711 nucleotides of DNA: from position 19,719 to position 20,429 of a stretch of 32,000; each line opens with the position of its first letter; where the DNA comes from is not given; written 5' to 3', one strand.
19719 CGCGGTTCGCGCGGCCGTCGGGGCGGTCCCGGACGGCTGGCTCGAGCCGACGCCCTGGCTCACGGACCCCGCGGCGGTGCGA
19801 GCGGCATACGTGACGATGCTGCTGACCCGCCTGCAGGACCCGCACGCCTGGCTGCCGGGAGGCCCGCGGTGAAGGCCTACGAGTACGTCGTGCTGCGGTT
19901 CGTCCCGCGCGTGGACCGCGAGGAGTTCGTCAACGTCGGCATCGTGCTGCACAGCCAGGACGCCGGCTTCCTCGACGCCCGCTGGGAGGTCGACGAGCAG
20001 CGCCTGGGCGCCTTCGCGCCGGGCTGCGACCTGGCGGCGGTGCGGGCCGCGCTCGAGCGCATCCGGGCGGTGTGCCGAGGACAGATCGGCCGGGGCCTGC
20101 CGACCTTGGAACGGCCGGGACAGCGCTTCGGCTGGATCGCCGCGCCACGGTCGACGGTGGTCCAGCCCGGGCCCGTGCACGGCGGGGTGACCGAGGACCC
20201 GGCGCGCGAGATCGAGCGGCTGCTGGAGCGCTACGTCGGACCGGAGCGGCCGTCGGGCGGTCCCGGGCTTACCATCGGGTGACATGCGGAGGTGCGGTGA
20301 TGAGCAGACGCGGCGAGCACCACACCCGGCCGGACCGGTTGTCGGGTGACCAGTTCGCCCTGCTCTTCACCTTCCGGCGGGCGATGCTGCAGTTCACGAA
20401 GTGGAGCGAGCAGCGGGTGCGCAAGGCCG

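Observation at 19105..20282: Translationally coupled HipA-like core kinase + DUF3037 pair: a candidate uncharacterised two-gene kinase module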

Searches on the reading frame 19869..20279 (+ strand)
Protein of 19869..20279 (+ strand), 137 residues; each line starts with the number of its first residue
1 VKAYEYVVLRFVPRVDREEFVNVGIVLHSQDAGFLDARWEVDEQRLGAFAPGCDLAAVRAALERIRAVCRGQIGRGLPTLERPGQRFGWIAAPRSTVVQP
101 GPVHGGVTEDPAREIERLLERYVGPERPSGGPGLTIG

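Call 3: search_protein_families(library=pfam, proteins=[window:19869-20279:+], max_evalue=0.1)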
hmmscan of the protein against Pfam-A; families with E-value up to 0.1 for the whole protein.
window:19869-20279:+ (137 aa): 1 family
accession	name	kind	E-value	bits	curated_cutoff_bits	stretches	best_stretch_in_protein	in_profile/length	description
PF11236.13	DUF3037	-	3.7e-41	140.5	22.6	1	6-123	1-118/118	Protein of unknown function (DUF3037)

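Call 4: search_protein_families(library=ncbifam, proteins=[window:19869-20279:+], max_evalue=0.1)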
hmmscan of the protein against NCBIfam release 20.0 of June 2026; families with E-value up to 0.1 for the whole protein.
window:19869-20279:+ (137 aa): 0 families

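Call 6: search_protein_families(library=padloc, proteins=[window:19869-20279:+], max_evalue=1)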
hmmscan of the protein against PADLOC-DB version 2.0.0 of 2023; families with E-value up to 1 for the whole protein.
window:19869-20279:+ (137 aa): 1 family
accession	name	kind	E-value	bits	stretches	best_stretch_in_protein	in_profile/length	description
PDLC04767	PDC-M66B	-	1.4e-13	49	1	1-123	1-128/281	-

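Call 32: find_homologous_proteins(query=window:19869-20279:+, max_evalue=0.001)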
Query window:19869-20279:+ (137 aa): 3509 proteins with E <= 0.001 among 3609 candidates; the best 120 are listed.
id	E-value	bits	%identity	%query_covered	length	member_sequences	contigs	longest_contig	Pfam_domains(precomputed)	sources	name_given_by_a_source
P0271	6.1e-86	304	100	100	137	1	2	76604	PF11236.14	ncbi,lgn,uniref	ncbi:DUF3037 domain-containing protein [Intrasporangium sp.]|uniref:DUF3037 domain-containing protei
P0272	7.1e-61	222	76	91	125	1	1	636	PF11236.14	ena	-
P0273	7.5e-60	219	77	90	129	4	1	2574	PF11236.14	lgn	-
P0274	4.6e-59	216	77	90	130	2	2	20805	PF11236.14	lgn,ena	-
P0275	1.1e-58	215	74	91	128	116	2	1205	PF11236.14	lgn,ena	-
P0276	1.4e-58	215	74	90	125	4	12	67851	PF11236.14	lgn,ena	-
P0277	4.3e-58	213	75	90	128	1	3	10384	PF11236.14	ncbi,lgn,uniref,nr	ncbi:MAG: DUF3037 domain-containing protein [Intrasporangium sp.]|uniref:DUF3037 domain-containing p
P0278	7.6e-58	213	70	93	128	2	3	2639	PF11236.14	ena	-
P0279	7.9e-58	212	72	93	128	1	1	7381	PF11236.14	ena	-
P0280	1.1e-57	212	70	93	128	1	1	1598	PF11236.14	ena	-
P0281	1.1e-57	212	73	90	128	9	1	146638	PF11236.14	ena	-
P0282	1.1e-57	212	74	88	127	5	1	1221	PF11236.14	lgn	-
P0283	1.4e-57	212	72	91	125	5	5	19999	PF11236.14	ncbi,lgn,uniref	ncbi:MAG: DUF3037 domain-containing protein [Intrasporangium sp.]|uniref:DUF3037 domain-containing p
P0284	2.0e-57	211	70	93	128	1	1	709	PF11236.14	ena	-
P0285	3.2e-57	211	74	90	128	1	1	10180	PF11236.14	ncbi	-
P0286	7.4e-57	209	72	93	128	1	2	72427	PF11236.14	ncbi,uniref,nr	ncbi:DUF3037 domain-containing protein [Intrasporangium sp.]|uniref:DUF3037 domain-containing protei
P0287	1.1e-56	209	72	90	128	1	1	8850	PF11236.14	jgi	jgi:hypothetical protein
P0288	1.6e-56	208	70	93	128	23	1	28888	PF11236.14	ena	-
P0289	1.8e-56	208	72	93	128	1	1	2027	PF11236.14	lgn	-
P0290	2.7e-56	207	74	90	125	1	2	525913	PF11236.14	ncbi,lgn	-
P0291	3.8e-56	207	71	93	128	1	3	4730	PF11236.14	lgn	-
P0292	4.4e-56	207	74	90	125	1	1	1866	PF11236.14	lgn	-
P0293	5.0e-56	207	73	90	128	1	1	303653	PF11236.14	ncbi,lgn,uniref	ncbi:DUF3037 domain-containing protein [Intrasporangium sp. DVR]|uniref:DUF3037 domain-containing pr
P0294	6.1e-56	206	71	82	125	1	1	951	PF11236.14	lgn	-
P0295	6.2e-56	206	71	91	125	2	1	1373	PF11236.14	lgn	-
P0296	6.6e-56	206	73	91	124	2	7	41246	PF11236.14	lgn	-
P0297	6.8e-56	206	72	91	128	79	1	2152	PF11236.14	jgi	-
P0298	9.9e-56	206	74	88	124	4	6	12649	PF11236.14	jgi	jgi:hypothetical protein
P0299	2.5e-55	204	72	90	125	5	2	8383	PF11236.14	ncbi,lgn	-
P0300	2.9e-55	204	74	90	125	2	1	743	PF11236.14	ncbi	-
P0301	3.0e-55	204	72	91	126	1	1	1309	PF11236.14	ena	-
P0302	3.9e-55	204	72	90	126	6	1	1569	PF11236.14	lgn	-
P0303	5.1e-55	203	72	90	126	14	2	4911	PF11236.14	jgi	jgi:hypothetical protein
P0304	5.3e-55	203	72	90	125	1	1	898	PF11236.14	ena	-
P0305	5.3e-55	203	72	90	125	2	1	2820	PF11236.14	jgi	-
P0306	6.6e-55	203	74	88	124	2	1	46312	PF11236.14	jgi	jgi:hypothetical protein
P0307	1.3e-54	202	71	90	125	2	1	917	PF11236.14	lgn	-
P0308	1.3e-54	202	72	90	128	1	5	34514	PF11236.14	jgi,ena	-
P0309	1.3e-54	202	72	90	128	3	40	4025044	PF11236.14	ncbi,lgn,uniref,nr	ncbi:DUF3037 domain-containing protein [Intrasporangium calvum]|uniref:DUF3037 domain-containing pro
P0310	2.8e-54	201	70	90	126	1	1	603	PF11236.14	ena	-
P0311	4.5e-54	200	69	93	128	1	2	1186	PF11236.14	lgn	-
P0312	6.0e-54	200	70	91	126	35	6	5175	PF11236.14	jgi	jgi:hypothetical protein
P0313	6.3e-54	200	71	90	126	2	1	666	PF11236.14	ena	-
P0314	6.6e-54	200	76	82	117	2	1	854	PF11236.14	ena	-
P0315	7.0e-54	200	71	90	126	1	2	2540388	PF11236.14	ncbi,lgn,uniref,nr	ncbi:DUF3037 family protein [Humibacillus xanthopallidus]|uniref:DUF3037 family protein n=1 Tax=Humi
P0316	9.3e-54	199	69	90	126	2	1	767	PF11236.14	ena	-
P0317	1.2e-53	199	69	91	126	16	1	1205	PF11236.14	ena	-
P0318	2.1e-53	198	72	88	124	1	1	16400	PF11236.14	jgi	jgi:hypothetical protein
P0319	2.7e-53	198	67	92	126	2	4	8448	PF11236.14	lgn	-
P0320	3.5e-53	197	73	81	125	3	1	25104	PF11236.14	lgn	-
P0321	3.8e-53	197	72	90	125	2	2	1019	PF11236.14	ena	-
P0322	4.7e-53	197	70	91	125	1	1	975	PF11236.14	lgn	-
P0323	5.2e-53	197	70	91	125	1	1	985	PF11236.14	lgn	-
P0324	6.4e-53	197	74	87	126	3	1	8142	PF11236.14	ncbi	ncbi:MAG: DUF3037 domain-containing protein [Humibacillus sp.]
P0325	7.2e-53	196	70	91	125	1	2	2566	PF11236.14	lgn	-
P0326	1.1e-52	196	69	91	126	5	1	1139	PF11236.14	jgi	jgi:hypothetical protein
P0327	1.2e-52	196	67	91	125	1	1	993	PF11236.14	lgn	-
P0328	3.4e-52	194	70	90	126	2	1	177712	PF11236.14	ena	-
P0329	3.5e-52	194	71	90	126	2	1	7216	PF11236.14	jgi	jgi:hypothetical protein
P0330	4.5e-52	194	71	90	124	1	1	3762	PF11236.14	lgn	-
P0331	7.9e-52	193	68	95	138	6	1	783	PF11236.14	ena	-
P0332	1.3e-51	192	69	90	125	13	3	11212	PF11236.14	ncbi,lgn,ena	-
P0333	1.4e-51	192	67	90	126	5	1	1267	PF11236.14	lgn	-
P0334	4.6e-51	191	70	90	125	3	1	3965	PF11236.14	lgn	-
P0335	4.9e-51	190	69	89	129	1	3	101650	PF11236.14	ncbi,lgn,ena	ncbi:MAG: DUF3037 domain-containing protein [Dermatophilaceae bacterium]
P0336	6.2e-51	190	71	90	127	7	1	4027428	PF11236.14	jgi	jgi:hypothetical protein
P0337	1.1e-50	189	66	90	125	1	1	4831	PF11236.14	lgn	-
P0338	1.8e-50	189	69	90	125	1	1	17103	PF11236.14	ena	-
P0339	1.9e-50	189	67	90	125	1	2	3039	PF11236.14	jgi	jgi:hypothetical protein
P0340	2.4e-50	188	68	90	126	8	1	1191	PF11236.14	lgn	-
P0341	2.4e-50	188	68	90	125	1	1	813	PF11236.14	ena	-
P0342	2.9e-50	188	68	90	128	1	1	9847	PF11236.14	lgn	-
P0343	1.0e-49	186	66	90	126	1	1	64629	PF11236.14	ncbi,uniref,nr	ncbi:MAG TPA: DUF3037 domain-containing protein [Intrasporangium sp.]|uniref:DUF3037 domain-containi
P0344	1.3e-49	186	67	95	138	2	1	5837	PF11236.14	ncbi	ncbi:MAG: DUF3037 domain-containing protein [Terracoccus sp.]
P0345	2.3e-49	185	70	88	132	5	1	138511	PF11236.14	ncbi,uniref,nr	ncbi:hypothetical protein BA895_15225 [Humibacillus sp. DSM 29435]|uniref:DUF3037 domain-containing 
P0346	2.5e-49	185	67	90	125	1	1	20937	PF11236.14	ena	-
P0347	3.1e-49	185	67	90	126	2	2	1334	PF11236.14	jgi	jgi:hypothetical protein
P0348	3.2e-49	185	67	90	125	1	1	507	PF11236.14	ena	-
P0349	3.7e-49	184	69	90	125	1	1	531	PF11236.14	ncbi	-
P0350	3.8e-49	184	66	90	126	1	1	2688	PF11236.14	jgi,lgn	jgi:hypothetical protein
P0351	5.1e-49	184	65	90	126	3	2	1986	PF11236.14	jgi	jgi:hypothetical protein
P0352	6.5e-49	184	70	91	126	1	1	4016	PF11236.14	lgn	-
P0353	1.6e-48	182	66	90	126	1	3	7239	PF11236.14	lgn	-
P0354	1.6e-48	182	67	90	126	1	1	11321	PF11236.14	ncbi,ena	-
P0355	1.8e-48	182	63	90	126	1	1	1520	PF11236.14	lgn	-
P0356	2.4e-48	182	65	90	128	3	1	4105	PF11236.14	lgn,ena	-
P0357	4.1e-48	181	65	92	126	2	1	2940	PF11236.14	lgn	-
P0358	9.0e-48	180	72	80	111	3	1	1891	PF11236.14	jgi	jgi:hypothetical protein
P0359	9.3e-48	180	69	91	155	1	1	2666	PF11236.14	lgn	-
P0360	1.3e-47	179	68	91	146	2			PF11236.14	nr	nr:DUF3037 domain-containing protein [Lapillicoccus jejuensis]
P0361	2.0e-47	179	66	91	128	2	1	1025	PF11236.14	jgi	jgi:DUF3037 family protein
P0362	2.6e-47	178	68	89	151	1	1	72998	PF11236.14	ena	-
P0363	2.8e-47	178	66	91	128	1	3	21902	PF11236.14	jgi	jgi:hypothetical protein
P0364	3.9e-47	178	69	88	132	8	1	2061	PF11236.14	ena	-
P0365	3.9e-47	178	69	89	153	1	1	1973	PF11236.14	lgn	-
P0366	5.2e-47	177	64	93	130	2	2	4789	PF11236.14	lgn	-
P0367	5.7e-47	177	69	88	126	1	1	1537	PF11236.14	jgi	jgi:hypothetical protein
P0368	8.0e-47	177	66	90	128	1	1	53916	PF11236.14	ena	-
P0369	8.6e-47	177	68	91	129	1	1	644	PF11236.14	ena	-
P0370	9.3e-47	177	69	88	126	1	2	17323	PF11236.14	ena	-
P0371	9.8e-47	177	67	90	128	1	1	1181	PF11236.14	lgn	-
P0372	1.1e-46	176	69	88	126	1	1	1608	PF11236.14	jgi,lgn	jgi:hypothetical protein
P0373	1.2e-46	176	66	91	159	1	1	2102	PF11236.14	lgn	-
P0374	1.7e-46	176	69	88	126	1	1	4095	PF11236.14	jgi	jgi:hypothetical protein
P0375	2.0e-46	176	65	91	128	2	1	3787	PF11236.14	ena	-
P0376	2.1e-46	175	63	91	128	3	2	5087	PF11236.14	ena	-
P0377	2.3e-46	175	67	90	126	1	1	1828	PF11236.14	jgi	jgi:hypothetical protein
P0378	3.2e-46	175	66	91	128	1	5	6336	PF11236.14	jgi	-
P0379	5.1e-46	174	65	91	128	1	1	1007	PF11236.14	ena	-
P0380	6.4e-46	174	68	88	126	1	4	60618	PF11236.14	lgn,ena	-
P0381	6.4e-46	174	68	88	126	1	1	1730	PF11236.14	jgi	jgi:hypothetical protein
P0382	6.4e-46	174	68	88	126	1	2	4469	PF11236.14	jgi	jgi:hypothetical protein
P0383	6.6e-46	174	66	93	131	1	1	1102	PF11236.14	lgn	-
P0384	7.6e-46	174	69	88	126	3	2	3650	PF11236.14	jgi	jgi:hypothetical protein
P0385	7.7e-46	174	65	91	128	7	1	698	PF11236.14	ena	-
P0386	7.9e-46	174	65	91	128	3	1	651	PF11236.14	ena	-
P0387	8.2e-46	174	68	88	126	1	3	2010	PF11236.14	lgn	-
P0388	8.3e-46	174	68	88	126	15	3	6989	PF11236.14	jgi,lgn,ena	jgi:hypothetical protein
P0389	9.4e-46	173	69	88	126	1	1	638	PF11236.14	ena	-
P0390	9.8e-46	173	65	91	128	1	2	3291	PF11236.14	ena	-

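Call 35: find_homologous_proteins(query=A3, max_evalue=0.001)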
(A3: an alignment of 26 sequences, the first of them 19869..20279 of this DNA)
Query A3 (26 sequences) (137 aa, profile of the alignment): 8000 proteins with E <= 0.001 among 8000 candidates; the best 120 are listed.
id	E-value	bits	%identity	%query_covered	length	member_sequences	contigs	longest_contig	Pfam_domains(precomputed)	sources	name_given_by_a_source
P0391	9.2e-55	202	53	87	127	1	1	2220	PF11236.14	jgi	jgi:Protein of unknown function (DUF3037)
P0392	1.9e-54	201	53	90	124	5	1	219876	PF11236.14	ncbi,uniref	ncbi:DUF3037 domain-containing protein [Actinoallomurus sp. NPDC052308]|uniref:DUF3037 domain-contai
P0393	2.5e-54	201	51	90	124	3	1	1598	PF11236.14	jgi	jgi:DUF3037 family protein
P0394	3.2e-54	200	60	88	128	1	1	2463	PF11236.14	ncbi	-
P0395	4.2e-54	200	55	91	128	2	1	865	PF11236.14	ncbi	-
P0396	4.8e-54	200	52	90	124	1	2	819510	PF11236.14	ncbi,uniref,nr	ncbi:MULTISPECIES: DUF3037 domain-containing protein [Actinoallomurus]|uniref:DUF3037 domain-contain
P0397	5.2e-54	200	52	89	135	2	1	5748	PF11236.14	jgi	jgi:hypothetical protein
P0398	7.1e-54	199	52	90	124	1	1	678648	PF11236.14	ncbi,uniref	ncbi:DUF3037 domain-containing protein [Actinoallomurus vinaceus]|uniref:DUF3037 domain-containing p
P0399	1.1e-53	199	57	89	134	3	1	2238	PF11236.14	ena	-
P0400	1.3e-53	198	56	91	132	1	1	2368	PF11236.14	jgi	jgi:Protein of unknown function (DUF3037)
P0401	1.3e-53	198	61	88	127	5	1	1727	PF11236.14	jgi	jgi:Protein of unknown function (DUF3037)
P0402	1.3e-53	198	52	88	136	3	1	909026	PF11236.14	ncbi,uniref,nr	ncbi:DUF3037 domain-containing protein [Actinomadura decatromicini]|uniref:DUF3037 domain-containing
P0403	1.4e-53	198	51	90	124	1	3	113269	PF11236.14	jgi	jgi:hypothetical protein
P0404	2.0e-53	198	52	91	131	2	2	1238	PF11236.14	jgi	jgi:hypothetical protein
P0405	2.0e-53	198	54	90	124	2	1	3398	PF11236.14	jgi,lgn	jgi:hypothetical protein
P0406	2.3e-53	198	53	89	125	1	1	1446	PF11236.14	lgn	-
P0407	2.4e-53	198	52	81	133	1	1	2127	PF11236.14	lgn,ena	-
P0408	2.5e-53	197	55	98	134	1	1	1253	PF11236.14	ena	-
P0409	2.6e-53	197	52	81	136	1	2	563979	PF11236.14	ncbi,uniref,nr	ncbi:DUF3037 domain-containing protein [Actinomadura chibensis]|uniref:DUF3037 domain-containing pro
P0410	2.6e-53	197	50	90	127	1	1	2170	PF11236.14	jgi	jgi:hypothetical protein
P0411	3.0e-53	197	50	90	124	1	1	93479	PF11236.14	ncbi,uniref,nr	ncbi:DUF3037 domain-containing protein [Actinoallomurus purpureus]|uniref:DUF3037 domain-containing 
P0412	3.3e-53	197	56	91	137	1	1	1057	PF11236.14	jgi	jgi:Protein of unknown function (DUF3037)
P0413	3.4e-53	197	52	95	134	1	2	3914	PF11236.14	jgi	jgi:hypothetical protein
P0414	3.5e-53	197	51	88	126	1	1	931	PF11236.14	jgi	jgi:hypothetical protein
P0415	4.1e-53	197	57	89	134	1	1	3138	PF11236.14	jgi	jgi:hypothetical protein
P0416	4.1e-53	197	51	85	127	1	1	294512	PF11236.14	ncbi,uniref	ncbi:DUF3037 domain-containing protein [Actinomadura sp. 6N118]|uniref:DUF3037 domain-containing pro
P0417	4.1e-53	197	62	90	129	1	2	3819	PF11236.14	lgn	-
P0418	4.1e-53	197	58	96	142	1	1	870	PF11236.14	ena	-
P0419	4.2e-53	197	54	98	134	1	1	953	PF11236.14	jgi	jgi:DUF3037 family protein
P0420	4.2e-53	197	56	91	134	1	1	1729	PF11236.14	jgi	jgi:hypothetical protein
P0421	4.3e-53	197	52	88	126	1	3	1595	PF11236.14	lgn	-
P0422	4.5e-53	197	55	91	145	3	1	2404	PF11236.14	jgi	jgi:hypothetical protein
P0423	4.6e-53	197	57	91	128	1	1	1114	PF11236.14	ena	-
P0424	4.7e-53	197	56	91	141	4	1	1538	PF11236.14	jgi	jgi:hypothetical protein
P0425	4.9e-53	197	-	-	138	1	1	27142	PF11236.14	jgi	jgi:Protein of unknown function (DUF3037)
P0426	5.2e-53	196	60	90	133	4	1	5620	PF11236.14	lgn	-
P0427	5.4e-53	196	51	98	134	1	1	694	PF11236.14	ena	-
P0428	5.6e-53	196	50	90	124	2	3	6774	PF11236.14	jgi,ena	jgi:hypothetical protein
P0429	5.7e-53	196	56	91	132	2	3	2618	PF11236.14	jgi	jgi:Protein of unknown function (DUF3037)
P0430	6.3e-53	196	55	98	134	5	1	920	PF11236.14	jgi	jgi:hypothetical protein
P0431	6.7e-53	196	54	89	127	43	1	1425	PF11236.14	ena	-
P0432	7.0e-53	196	55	98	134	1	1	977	PF11236.14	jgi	jgi:hypothetical protein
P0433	7.0e-53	196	50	85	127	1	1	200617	PF11236.14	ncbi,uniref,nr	ncbi:DUF3037 domain-containing protein [Actinomadura rudentiformis]|uniref:DUF3037 domain-containing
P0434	7.6e-53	196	50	90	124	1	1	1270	PF11236.14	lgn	-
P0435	8.1e-53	196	55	91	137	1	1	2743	PF11236.14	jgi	jgi:hypothetical protein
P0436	8.3e-53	196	56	89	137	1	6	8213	PF11236.14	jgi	jgi:hypothetical protein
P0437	8.4e-53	196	55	91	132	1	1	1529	PF11236.14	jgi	jgi:hypothetical protein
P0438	8.6e-53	196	54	91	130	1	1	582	PF11236.14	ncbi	-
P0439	8.8e-53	196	55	89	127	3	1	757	PF11236.14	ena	-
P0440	9.2e-53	196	56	91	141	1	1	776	PF11236.14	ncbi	-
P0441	9.2e-53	196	54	89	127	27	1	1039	PF11236.14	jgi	jgi:hypothetical protein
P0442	9.4e-53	196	51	88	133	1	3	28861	PF11236.14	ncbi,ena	ncbi:MAG TPA: DUF3037 domain-containing protein [Spirillospora sp.]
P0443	9.5e-53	196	53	91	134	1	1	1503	PF11236.14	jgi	jgi:hypothetical protein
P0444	9.6e-53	196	56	91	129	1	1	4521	PF11236.14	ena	-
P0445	1.1e-52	195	51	88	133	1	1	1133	PF11236.14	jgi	jgi:hypothetical protein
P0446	1.1e-52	195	54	89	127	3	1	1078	PF11236.14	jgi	-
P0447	1.1e-52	195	53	88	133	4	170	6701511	PF11236.14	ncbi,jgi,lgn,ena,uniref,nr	ncbi:DUF3037 family protein [Actinomadura hallensis]|uniref:DUF3037 family protein n=1 Tax=Actinomad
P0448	1.1e-52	195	53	89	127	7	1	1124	PF11236.14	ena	-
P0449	1.1e-52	195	58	88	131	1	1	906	PF11236.14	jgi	-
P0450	1.2e-52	195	49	89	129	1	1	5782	PF11236.14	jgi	jgi:hypothetical protein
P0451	1.3e-52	195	49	90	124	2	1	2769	PF11236.14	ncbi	ncbi:MAG: DUF3037 domain-containing protein [Actinoallomurus sp.]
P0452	1.3e-52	195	52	88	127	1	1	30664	PF11236.14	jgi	jgi:hypothetical protein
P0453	1.3e-52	195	54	91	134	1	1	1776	PF11236.14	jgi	jgi:hypothetical protein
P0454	1.4e-52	195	51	91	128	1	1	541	PF11236.14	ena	-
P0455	1.4e-52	195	58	88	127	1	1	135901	PF11236.14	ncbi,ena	-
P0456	1.4e-52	195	52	88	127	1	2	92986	PF11236.14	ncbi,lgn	ncbi:DUF3037 domain-containing protein [Streptomyces sp. NPDC054802]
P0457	1.5e-52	195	52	88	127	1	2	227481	PF11236.14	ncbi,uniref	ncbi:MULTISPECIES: DUF3037 domain-containing protein [unclassified Streptomyces]|uniref:DUF3037 doma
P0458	1.5e-52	195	52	88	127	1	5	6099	PF11236.14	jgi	jgi:hypothetical protein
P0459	1.5e-52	195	53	85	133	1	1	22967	PF11236.14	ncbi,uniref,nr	ncbi:DUF3037 domain-containing protein [Actinomadura sp. 7K534]|uniref:DUF3037 domain-containing pro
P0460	1.5e-52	195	49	90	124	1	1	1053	PF11236.14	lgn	-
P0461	1.6e-52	195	49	90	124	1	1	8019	PF11236.14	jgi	jgi:hypothetical protein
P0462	1.7e-52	195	59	88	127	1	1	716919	PF11236.14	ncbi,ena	-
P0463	1.7e-52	195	61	88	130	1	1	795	PF11236.14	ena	-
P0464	1.7e-52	195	52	88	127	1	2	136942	PF11236.14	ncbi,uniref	ncbi:DUF3037 domain-containing protein [Streptomyces sp. NPDC006274]|uniref:DUF3037 domain-containin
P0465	1.8e-52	195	53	85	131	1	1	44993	PF11236.14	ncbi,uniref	ncbi:DUF3037 domain-containing protein [Streptomyces macrosporus]|uniref:DUF3037 domain-containing p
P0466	1.9e-52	195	52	91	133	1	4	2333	PF11236.14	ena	-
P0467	1.9e-52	195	51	94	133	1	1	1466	PF11236.14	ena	-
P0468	2.1e-52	194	52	88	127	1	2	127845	PF11236.14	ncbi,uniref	ncbi:DUF3037 domain-containing protein [Streptomyces sp. NPDC059578]|uniref:DUF3037 domain-containin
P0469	2.2e-52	194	50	90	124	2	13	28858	PF11236.14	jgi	jgi:hypothetical protein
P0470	2.2e-52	194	52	91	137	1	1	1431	PF11236.14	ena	-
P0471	2.2e-52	194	52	88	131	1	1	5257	PF11236.14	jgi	jgi:hypothetical protein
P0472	2.3e-52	194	54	89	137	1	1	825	PF11236.14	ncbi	-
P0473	2.4e-52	194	57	89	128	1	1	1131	PF11236.14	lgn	-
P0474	2.4e-52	194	53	81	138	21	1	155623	PF11236.14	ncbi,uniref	ncbi:DUF3037 domain-containing protein [Actinomadura sp. NPDC000600]|uniref:DUF3037 domain-containin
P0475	2.5e-52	194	49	88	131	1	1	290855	PF11236.14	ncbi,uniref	ncbi:DUF3037 domain-containing protein [Streptomyces sp. NPDC042319]|uniref:DUF3037 domain-containin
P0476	2.5e-52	194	51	88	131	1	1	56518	PF11236.14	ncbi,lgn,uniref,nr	ncbi:DUF3037 domain-containing protein [Streptomyces sp. 4503]|uniref:DUF3037 domain-containing prot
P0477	2.5e-52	194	51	88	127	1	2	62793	PF11236.14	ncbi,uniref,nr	ncbi:DUF3037 domain-containing protein [Streptomyces solincola]|uniref:DUF3037 domain-containing pro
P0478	2.5e-52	194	53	88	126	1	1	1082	PF11236.14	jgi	jgi:hypothetical protein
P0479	2.6e-52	194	51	85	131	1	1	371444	PF11236.14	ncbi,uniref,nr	ncbi:hypothetical protein Acsp03_19550 [Actinomadura sp. NBRC 104412]|uniref:DUF3037 domain-containi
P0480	2.6e-52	194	57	90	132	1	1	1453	PF11236.14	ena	-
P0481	2.7e-52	194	51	88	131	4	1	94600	PF11236.14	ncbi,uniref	ncbi:DUF3037 domain-containing protein [Streptomyces sp. NPDC051776]|uniref:DUF3037 domain-containin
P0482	2.8e-52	194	51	81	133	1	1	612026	PF11236.14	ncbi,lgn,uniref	ncbi:DUF3037 domain-containing protein [Spirillospora sp. NPDC048819]|uniref:DUF3037 domain-containi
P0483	2.8e-52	194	51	88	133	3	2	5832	PF11236.14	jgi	jgi:hypothetical protein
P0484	2.8e-52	194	50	95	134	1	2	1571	PF11236.14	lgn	-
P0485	2.8e-52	194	50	81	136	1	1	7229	PF11236.14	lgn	-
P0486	2.9e-52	194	53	94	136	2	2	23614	PF11236.14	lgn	-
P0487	2.9e-52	194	48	88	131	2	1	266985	PF11236.14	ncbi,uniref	ncbi:DUF3037 domain-containing protein [Streptomyces sp. NPDC047117]|uniref:DUF3037 domain-containin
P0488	2.9e-52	194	54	91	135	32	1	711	PF11236.14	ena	-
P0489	2.9e-52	194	58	88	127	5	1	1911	PF11236.14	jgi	jgi:hypothetical protein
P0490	3.1e-52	194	54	89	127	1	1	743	PF11236.14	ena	-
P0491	3.2e-52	194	53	88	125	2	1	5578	PF11236.14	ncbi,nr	ncbi:MAG: DUF3037 domain-containing protein [Actinomadura rubrobrunea]|nr:DUF3037 domain-containing 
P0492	3.2e-52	194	52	85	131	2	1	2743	PF11236.14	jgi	-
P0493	3.2e-52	194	51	81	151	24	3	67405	PF11236.14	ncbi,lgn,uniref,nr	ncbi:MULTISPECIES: DUF3037 domain-containing protein [Actinomadura]|uniref:DUF3037 domain-containing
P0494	3.2e-52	194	54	91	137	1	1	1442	PF11236.14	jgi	jgi:Protein of unknown function (DUF3037)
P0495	3.2e-52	194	52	85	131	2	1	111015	PF11236.14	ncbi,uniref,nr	ncbi:DUF3037 domain-containing protein [Streptomyces sp. TRM 70361]|uniref:DUF3037 domain-containing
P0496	3.3e-52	194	54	89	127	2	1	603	PF11236.14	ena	-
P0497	3.3e-52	194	51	88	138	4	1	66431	PF11236.14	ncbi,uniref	ncbi:DUF3037 domain-containing protein [Streptomyces sp. NPDC056161]|uniref:DUF3037 domain-containin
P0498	3.3e-52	194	51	81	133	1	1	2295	PF11236.14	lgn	-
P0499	3.3e-52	194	50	88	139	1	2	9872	PF11236.14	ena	-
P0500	3.3e-52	194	55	91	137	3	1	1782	PF11236.14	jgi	jgi:hypothetical protein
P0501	3.4e-52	194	53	88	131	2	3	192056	PF11236.14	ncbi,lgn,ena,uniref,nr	ncbi:MAG TPA: DUF3037 domain-containing protein [Streptomyces sp.]|uniref:DUF3037 domain-containing 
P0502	3.4e-52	194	48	88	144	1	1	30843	PF11236.14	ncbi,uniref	ncbi:DUF3037 domain-containing protein [Streptomyces sp. NPDC049577]|uniref:DUF3037 domain-containin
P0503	3.5e-52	194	57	88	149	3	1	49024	PF11236.14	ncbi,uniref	ncbi:DUF3037 domain-containing protein [Streptomyces sp. JW3]|uniref:DUF3037 domain-containing prote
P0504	3.5e-52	194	60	90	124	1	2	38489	PF11236.14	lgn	-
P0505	3.6e-52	194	52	88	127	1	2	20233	PF11236.14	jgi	jgi:hypothetical protein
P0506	3.7e-52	194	53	88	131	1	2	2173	PF11236.14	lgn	-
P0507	3.7e-52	194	49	89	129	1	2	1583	PF11236.14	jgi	jgi:hypothetical protein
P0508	3.7e-52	194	55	89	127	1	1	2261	PF11236.14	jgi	jgi:hypothetical protein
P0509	3.7e-52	194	50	89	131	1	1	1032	PF11236.14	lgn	-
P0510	3.8e-52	194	53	88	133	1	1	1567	PF11236.14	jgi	jgi:hypothetical protein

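Call 41: predict_structure(alignment_id=A4)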
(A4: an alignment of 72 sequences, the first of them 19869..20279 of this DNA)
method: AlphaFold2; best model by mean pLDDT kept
length: 137 residues; sequences in the alignment: 72
mean_pLDDT: 87.7   pTM: 0.82
mean pLDDT of the five models: 87.7, 83.0, 81.7, 79.2, 78.2
residues with pLDDT >= 90: 95; 70-90: 27; 50-70: 5; < 50: 10
segments of 3 or more residues with pLDDT < 50: 128-137
pLDDT, mean of each block of 10 residues (from residue 1): 97 78 97 96 91 91 95 87 93 87 97 98 69 39
secondary structure, 60 per line:
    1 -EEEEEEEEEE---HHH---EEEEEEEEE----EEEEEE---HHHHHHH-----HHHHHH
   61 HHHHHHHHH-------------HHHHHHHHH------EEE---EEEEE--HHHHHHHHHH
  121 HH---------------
elements in order: E2-11 E21-29 E34-39 H43-49 H55-69 H83-91 E98-100 E104-108 H111-122
